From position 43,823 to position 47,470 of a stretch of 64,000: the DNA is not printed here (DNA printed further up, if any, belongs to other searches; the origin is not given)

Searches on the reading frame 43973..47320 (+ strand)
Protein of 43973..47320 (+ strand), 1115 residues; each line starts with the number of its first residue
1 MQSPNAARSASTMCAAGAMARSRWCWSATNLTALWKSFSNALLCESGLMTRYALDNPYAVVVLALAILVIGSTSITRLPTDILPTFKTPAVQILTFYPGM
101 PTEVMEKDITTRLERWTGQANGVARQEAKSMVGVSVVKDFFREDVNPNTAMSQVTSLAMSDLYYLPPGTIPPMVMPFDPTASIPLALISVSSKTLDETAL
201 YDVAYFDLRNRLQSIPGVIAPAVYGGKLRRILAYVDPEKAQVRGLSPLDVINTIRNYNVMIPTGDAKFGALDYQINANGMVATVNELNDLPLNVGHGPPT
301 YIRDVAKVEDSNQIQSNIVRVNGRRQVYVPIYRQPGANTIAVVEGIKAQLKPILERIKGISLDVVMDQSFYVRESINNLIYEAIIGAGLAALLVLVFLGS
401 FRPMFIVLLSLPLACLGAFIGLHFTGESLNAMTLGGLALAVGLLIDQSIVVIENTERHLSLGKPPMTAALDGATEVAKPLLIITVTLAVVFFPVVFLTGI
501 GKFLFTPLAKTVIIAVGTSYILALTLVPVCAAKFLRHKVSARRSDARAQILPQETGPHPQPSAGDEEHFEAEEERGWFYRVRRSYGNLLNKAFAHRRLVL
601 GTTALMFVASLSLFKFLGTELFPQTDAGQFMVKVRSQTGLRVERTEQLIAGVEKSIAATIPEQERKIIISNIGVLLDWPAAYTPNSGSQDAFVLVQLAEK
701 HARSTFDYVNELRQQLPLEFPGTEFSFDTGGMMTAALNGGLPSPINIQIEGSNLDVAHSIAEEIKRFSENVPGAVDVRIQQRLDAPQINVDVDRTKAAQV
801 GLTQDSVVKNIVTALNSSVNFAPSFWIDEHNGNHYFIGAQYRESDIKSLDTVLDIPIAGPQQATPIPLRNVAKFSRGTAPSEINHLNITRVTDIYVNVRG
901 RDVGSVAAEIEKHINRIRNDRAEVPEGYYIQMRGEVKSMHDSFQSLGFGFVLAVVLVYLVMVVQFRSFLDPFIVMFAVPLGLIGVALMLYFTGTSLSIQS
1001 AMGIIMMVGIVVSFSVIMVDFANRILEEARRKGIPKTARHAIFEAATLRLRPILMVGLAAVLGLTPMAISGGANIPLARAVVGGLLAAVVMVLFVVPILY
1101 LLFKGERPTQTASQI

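Call 88: search_protein_families(library=pfam, proteins=[window:43973-47320:+], max_evalue=1e-8)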
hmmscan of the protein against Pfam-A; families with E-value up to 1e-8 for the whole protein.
window:43973-47320:+ (1115 aa): 1 family
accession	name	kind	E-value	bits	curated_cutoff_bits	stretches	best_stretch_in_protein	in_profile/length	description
PF00873.25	ACR_tran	-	3.6e-203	677.6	28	1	49-1104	1-1021/1021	AcrB/AcrD/AcrF family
